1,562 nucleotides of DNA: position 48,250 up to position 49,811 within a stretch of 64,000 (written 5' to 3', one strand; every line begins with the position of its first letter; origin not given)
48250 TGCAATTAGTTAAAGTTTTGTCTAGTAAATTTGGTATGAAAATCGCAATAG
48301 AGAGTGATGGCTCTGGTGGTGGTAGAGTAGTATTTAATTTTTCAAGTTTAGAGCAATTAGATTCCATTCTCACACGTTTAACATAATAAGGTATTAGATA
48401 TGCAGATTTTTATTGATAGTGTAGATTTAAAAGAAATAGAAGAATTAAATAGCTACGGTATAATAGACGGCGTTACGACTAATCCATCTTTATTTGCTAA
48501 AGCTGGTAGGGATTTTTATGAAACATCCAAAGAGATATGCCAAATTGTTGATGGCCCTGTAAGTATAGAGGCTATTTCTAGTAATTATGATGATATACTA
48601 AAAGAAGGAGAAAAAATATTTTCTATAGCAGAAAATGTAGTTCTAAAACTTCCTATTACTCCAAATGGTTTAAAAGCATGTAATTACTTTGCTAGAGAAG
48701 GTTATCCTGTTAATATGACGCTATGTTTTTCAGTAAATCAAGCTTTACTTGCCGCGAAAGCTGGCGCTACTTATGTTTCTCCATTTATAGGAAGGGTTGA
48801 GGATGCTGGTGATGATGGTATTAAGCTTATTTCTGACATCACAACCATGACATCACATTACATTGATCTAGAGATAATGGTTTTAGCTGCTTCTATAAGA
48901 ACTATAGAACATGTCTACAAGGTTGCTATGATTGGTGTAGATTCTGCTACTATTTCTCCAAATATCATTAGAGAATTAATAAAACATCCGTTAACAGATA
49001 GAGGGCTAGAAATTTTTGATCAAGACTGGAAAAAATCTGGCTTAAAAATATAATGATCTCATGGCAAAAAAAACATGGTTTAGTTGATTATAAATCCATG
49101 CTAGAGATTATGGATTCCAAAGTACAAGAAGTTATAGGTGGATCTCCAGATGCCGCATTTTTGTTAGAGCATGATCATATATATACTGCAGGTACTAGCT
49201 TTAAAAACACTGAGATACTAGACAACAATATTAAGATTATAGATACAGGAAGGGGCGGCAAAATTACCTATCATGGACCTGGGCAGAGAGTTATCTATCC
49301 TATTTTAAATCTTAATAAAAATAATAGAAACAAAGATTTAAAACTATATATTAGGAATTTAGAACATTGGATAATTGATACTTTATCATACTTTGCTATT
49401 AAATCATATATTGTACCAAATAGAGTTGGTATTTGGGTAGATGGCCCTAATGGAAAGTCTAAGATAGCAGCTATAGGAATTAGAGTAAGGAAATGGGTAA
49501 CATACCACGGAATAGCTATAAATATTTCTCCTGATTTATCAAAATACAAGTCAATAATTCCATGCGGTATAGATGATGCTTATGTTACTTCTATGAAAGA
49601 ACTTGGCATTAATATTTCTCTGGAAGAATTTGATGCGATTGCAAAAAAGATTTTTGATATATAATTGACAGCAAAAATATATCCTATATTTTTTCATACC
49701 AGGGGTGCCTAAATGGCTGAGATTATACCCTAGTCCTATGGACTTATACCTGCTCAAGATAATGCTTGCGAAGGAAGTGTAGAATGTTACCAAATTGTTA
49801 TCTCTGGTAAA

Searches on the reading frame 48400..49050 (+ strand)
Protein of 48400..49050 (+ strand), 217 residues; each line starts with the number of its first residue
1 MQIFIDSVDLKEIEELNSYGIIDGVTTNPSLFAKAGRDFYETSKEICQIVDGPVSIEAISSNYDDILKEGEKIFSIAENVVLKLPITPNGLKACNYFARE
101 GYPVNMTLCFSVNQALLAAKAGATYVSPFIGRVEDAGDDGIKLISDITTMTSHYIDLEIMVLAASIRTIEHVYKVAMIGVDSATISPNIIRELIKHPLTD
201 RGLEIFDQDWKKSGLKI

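Call 67: search_protein_families(library=pfam, proteins=[window:48400-49050:+], max_evalue=0.0001)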
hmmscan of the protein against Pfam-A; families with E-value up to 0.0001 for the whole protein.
window:48400-49050:+ (217 aa): 1 family
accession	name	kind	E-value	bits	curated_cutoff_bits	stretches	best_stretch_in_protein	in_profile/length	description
PF00923.25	TAL_FSA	-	2.6e-56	191.5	27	1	3-212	1-280/285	Transaldolase/Fructose-6-phosphate aldolase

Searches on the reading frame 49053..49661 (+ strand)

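Call 6: search_protein_families(library=pfam, proteins=[window:49053-49661:+], max_evalue=0.01)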
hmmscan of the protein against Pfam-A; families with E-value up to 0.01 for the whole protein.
window:49053-49661:+ (203 aa): 2 families
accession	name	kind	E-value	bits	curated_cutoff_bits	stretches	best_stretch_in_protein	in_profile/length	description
PF21948.1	LplA-B_cat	-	3.5e-35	122.2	27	1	12-199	1-197/200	Lipoyl protein ligase A/B catalytic domain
PF03099.24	BPL_LplA_LipB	-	0.0006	20.2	21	1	55-161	21-133/133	Biotin/lipoate A/B protein ligase family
